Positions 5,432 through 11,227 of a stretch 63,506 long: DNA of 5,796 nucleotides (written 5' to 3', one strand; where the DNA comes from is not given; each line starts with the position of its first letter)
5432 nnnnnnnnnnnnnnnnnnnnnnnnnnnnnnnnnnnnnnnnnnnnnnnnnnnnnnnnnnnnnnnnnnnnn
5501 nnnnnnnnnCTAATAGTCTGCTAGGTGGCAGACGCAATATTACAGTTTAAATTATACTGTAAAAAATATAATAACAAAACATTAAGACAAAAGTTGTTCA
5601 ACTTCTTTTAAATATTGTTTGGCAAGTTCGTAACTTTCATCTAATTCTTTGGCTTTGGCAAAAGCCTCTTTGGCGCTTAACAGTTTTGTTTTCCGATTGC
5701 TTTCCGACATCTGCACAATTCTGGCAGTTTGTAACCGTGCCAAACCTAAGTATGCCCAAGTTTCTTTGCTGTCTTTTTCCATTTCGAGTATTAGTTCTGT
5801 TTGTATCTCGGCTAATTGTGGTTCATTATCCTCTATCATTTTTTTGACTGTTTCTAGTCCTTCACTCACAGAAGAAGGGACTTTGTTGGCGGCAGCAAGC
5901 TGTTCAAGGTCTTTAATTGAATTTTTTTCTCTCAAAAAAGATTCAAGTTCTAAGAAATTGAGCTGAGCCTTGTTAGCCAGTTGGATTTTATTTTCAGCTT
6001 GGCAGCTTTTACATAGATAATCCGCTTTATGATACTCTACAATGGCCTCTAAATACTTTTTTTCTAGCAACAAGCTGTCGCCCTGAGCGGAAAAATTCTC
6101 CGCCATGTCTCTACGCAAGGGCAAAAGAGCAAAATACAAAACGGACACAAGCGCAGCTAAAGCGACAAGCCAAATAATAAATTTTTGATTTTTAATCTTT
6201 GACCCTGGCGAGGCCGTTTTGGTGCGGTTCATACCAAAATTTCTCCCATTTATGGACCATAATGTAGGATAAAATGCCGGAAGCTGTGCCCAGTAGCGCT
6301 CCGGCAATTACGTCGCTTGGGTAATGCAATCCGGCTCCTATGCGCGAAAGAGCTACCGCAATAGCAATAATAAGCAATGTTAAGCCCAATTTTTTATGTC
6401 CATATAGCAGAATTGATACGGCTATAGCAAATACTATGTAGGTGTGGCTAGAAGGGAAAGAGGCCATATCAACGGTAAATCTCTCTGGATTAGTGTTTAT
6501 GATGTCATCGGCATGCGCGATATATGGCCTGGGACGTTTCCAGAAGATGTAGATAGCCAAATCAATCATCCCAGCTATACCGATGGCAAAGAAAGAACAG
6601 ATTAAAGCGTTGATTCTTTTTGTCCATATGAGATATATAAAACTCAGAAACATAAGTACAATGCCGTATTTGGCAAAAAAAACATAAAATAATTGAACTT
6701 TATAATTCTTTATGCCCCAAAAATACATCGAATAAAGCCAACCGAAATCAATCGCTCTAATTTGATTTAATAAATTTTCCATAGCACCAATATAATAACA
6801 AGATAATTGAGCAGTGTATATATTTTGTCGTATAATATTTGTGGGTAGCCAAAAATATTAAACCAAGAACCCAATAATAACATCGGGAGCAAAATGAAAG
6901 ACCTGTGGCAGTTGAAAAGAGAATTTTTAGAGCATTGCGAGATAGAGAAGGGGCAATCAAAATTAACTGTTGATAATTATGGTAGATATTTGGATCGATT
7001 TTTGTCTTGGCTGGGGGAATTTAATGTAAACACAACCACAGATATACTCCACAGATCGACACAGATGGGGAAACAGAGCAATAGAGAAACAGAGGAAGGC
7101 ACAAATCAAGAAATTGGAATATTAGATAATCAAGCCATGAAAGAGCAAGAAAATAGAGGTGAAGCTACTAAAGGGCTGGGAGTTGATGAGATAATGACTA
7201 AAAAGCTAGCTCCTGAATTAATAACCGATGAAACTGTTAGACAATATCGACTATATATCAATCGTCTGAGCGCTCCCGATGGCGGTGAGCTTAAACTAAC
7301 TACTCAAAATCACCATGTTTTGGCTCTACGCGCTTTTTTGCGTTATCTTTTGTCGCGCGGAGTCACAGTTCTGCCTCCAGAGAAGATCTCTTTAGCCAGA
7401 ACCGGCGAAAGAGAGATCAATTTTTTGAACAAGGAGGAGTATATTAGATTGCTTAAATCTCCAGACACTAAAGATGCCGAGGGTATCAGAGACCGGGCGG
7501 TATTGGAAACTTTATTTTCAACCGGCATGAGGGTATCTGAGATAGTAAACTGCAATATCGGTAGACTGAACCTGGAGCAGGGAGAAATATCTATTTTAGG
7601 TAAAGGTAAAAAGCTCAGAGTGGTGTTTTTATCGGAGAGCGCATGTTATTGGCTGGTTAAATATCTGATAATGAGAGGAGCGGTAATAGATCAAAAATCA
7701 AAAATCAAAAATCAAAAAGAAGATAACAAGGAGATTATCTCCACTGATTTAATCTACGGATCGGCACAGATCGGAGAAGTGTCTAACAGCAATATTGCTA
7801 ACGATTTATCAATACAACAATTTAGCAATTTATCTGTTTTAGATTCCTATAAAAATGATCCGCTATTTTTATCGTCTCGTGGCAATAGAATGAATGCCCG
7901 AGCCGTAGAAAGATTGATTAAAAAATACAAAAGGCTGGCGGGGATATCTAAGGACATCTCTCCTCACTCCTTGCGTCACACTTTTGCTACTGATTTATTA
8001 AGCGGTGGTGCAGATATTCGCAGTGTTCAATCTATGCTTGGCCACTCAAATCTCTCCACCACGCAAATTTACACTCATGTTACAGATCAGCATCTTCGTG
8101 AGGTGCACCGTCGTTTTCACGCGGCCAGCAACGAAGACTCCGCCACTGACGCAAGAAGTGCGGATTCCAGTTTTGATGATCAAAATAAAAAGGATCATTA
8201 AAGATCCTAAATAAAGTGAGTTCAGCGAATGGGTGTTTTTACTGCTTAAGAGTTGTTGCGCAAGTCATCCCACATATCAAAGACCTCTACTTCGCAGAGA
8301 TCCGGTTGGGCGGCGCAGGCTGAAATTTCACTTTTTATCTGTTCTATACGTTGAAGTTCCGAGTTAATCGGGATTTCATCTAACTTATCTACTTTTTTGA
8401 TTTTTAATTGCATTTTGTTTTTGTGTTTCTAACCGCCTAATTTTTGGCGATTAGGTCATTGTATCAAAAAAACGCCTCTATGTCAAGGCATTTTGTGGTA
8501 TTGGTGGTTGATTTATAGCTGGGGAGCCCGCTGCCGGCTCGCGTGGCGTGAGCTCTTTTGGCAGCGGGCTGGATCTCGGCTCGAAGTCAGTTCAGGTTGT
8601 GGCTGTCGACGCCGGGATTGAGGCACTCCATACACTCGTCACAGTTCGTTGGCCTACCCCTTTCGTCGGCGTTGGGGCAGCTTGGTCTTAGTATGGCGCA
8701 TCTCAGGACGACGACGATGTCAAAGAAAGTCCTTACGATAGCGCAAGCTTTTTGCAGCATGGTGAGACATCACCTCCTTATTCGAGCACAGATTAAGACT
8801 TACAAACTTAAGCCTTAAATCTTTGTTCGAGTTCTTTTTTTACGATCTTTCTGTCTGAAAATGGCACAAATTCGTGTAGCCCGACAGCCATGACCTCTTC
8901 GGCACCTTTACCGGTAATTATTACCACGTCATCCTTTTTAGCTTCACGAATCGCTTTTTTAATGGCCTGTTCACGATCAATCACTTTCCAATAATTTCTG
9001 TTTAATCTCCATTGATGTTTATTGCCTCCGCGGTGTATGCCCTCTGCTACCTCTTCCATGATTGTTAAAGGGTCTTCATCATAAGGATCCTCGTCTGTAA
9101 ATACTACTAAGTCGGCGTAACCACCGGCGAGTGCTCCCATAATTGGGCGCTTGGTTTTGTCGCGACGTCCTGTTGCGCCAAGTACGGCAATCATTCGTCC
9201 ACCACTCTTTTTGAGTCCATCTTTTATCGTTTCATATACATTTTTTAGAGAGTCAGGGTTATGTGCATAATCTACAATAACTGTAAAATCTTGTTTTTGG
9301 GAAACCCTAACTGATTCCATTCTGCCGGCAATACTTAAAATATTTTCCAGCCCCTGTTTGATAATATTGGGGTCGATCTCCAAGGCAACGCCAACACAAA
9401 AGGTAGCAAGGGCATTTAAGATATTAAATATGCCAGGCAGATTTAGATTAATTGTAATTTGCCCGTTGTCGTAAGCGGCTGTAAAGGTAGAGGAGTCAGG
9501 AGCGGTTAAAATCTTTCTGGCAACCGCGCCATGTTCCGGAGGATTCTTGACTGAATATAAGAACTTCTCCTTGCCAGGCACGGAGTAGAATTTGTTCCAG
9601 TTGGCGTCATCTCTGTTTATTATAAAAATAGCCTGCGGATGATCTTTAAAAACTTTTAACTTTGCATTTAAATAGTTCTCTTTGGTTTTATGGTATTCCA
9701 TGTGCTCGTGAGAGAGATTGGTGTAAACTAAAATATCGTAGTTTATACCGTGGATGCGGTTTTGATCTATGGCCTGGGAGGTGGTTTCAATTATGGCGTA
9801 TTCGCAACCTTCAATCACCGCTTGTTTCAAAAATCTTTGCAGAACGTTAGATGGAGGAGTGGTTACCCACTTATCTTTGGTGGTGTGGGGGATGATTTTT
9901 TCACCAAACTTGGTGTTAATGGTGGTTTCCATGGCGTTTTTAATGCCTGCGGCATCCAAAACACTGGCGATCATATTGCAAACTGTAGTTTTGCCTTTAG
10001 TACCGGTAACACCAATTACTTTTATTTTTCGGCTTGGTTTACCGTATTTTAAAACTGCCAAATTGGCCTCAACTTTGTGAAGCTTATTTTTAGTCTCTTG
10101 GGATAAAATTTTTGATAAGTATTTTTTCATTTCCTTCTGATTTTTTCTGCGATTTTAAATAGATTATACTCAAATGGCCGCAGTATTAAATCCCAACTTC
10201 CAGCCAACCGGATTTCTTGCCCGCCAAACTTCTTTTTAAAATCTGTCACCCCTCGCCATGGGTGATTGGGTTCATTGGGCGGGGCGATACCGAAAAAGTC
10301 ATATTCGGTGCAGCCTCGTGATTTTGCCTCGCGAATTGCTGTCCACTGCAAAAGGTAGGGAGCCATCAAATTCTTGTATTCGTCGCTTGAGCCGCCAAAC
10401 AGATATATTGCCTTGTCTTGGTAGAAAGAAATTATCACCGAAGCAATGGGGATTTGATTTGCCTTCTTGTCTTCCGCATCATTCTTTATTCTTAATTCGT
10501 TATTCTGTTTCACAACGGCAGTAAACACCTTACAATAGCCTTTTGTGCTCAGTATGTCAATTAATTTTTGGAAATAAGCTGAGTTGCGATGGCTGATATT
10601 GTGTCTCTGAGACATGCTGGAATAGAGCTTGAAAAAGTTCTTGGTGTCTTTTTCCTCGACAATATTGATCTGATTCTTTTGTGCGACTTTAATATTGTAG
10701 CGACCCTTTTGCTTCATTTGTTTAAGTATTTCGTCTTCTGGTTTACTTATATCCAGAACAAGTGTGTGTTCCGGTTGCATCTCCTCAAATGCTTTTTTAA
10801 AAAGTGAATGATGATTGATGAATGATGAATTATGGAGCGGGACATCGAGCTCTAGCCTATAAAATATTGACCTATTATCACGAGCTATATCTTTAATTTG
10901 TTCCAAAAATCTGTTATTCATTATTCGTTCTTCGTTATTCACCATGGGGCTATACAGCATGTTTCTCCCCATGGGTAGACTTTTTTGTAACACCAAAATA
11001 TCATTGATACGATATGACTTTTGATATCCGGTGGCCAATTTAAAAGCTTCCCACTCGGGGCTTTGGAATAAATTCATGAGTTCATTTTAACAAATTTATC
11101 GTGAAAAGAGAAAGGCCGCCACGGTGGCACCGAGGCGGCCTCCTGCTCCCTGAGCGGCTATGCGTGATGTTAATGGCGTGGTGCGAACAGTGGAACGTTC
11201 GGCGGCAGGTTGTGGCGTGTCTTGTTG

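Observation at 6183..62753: Pervasive 7-nt-periodic AT-rich mini-insertions, in-frame inside conserved genes and also in spacers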

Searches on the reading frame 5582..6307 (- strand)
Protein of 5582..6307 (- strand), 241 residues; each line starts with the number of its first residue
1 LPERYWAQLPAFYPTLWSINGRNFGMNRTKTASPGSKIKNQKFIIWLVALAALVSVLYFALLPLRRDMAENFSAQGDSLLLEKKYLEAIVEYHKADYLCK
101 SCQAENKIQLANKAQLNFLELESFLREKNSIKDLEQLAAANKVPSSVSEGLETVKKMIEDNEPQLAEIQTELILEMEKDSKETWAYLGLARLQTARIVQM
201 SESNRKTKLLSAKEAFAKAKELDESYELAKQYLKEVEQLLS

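Call 7: search_protein_families(library=pfam, proteins=[window:5582-6307:-])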
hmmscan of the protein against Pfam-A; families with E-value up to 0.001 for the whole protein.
window:5582-6307:- (241 aa): 0 families

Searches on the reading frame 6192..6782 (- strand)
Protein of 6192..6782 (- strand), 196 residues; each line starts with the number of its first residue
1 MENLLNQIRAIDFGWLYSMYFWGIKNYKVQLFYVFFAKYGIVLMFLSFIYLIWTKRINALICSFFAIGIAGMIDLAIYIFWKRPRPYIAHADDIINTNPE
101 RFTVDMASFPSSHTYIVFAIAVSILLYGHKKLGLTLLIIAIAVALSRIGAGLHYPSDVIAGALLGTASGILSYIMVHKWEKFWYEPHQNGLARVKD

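Call 7: search_protein_families(library=pfam, proteins=[window:6192-6782:-])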
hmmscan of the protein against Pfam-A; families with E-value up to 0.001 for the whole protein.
window:6192-6782:- (196 aa): 3 families
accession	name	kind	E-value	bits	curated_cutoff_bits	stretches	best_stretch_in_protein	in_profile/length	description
PF01569.27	PAP2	-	7.6e-22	77.9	27.2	1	60-179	2-128/130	PAP2 superfamily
PF14378.12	PAP2_3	-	5.8e-11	43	27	1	39-168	36-187/190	PAP2 superfamily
PF02681.20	DUF212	-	0.00042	20.9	26.5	0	59-145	5-74/126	Divergent PAP2 family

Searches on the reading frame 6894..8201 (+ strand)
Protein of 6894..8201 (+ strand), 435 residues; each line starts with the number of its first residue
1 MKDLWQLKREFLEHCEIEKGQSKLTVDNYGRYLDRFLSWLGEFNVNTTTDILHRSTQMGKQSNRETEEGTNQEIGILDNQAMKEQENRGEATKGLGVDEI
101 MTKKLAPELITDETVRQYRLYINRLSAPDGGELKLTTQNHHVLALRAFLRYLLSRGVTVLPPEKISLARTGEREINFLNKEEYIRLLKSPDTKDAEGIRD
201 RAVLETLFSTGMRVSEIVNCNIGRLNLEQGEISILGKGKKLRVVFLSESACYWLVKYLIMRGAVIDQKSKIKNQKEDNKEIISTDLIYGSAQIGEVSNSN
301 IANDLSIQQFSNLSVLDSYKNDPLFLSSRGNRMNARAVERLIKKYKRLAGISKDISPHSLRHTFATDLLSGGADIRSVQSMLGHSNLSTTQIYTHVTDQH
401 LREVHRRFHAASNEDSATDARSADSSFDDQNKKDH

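Call 7: search_protein_families(library=pfam, proteins=[window:6894-8201:+])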
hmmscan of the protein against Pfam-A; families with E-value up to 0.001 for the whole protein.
window:6894-8201:+ (435 aa): 3 families
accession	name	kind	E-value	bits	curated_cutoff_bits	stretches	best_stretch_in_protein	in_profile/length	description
PF00589.27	Phage_integrase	-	2.9e-45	154.6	27.1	1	177-400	2-172/172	Phage integrase family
PF02899.23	Phage_int_SAM_1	-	1.2e-08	35.5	22.3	1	10-54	3-46/83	Phage integrase, N-terminal SAM-like domain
PF13495.12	Phage_int_SAM_4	-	0.00044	21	27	0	10-51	4-46/85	Phage integrase, N-terminal SAM-like domain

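Call 9: search_solved_structures(query=window:6894-8201:+, show_alignments=2)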
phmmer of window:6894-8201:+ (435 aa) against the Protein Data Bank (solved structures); distinct sequences matched with E-value up to 0.001: 15.
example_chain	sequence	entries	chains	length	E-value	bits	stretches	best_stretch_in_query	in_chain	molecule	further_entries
5dcf_A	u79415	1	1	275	1.5e-39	139.7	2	316-414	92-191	Tyrosine recombinase XerD,DNA translocase FtsK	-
1a0p_A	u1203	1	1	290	4.5e-39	138.1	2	316-406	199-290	SITE-SPECIFIC RECOMBINASE XERD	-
4a8e_A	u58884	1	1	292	6.4e-30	108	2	328-407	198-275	PROBABLE TYROSINE RECOMBINASE XERC-LIKE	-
5hxy_A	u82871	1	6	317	1.2e-29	107.1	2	320-407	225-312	Tyrosine recombinase XerA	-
9i5v_14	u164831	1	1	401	2.9e-26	96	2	309-429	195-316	Ribosome-associated translation inhibitor RaiA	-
2a3v_A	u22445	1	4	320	2e-19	73.4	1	327-399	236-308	site-specific recombinase IntI4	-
5jjv_A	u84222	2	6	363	3e-15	59.7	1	319-404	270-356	Tyrosine recombinase XerH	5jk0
3nkh_A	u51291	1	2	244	3.2e-09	39.9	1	317-405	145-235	Integrase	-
6emy_A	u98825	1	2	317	4e-09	39.6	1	315-403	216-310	Int protein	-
6en0_A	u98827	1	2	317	4.8e-09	39.3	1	315-403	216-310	Int protein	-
6emz_A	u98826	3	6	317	6.1e-09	38.9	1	315-403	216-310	Int protein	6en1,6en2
5vfz_A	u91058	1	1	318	7.3e-09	38.7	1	336-406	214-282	Gp33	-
5dor_A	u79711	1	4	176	7.5e-06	28.8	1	356-403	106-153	Integrase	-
5c6k_A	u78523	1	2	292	1.2e-05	28.1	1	356-403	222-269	Integrase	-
1aih_A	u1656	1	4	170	1.9e-05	27.4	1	352-413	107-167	HP1 INTEGRASE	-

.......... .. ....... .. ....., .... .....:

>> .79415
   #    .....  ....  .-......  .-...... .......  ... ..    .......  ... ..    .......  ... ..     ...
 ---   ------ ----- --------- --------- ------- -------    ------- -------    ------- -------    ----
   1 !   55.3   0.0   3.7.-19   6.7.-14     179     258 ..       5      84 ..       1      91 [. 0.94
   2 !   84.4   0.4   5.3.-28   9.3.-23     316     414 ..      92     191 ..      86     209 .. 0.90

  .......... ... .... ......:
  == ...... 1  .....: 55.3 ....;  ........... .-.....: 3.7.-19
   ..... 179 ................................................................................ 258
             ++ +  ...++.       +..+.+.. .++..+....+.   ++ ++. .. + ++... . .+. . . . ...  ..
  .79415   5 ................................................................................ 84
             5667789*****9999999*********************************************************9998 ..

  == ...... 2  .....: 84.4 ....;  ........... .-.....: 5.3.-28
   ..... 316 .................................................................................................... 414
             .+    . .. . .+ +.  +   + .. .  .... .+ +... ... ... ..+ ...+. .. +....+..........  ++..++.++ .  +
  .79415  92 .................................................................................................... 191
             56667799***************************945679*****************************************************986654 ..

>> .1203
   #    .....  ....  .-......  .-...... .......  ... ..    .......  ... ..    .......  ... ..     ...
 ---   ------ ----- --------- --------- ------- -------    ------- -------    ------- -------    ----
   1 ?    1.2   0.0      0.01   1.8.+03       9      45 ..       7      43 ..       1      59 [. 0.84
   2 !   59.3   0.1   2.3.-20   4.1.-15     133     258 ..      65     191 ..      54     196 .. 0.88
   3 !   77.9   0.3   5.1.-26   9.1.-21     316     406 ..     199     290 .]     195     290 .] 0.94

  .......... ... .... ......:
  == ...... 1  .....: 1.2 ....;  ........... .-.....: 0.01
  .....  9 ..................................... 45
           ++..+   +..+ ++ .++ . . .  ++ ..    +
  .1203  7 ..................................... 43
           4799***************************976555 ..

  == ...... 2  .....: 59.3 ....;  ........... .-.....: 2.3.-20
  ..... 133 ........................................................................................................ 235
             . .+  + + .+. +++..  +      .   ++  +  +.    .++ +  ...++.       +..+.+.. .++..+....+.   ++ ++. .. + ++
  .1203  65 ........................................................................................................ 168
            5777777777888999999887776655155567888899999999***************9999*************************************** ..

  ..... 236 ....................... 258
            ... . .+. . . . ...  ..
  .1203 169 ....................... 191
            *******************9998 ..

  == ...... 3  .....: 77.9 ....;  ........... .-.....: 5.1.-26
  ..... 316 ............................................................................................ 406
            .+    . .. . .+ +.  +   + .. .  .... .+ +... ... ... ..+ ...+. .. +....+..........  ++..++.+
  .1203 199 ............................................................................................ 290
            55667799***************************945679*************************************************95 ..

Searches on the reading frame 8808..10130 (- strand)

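Call 11: search_protein_families(library=pfam, proteins=[window:8808-10130:-])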
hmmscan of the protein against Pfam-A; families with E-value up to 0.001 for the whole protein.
window:8808-10130:- (440 aa): 2 families
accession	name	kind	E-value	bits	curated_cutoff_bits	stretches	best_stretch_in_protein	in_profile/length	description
PF08245.18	Mur_ligase_M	-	1.4e-41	143.1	24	1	41-246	1-199/200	Mur ligase middle domain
PF02875.26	Mur_ligase_C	-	2.5e-31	109.6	28.4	1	269-409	1-127/127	Mur ligase, glutamate ligase domain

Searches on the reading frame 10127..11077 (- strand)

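Call 7: search_protein_families(library=pfam, proteins=[window:10127-11077:-])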
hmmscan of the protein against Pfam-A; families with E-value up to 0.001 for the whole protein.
window:10127-11077:- (316 aa): 2 families
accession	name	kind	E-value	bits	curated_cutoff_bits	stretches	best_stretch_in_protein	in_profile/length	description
PF02388.22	FemAB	-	1.6e-43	149.6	24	2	193-312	290-406/406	FemAB family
PF13480.13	Acetyltransf_6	-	4.3e-09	37.1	22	1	143-263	29-136/143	Acetyltransferase (GNAT) domain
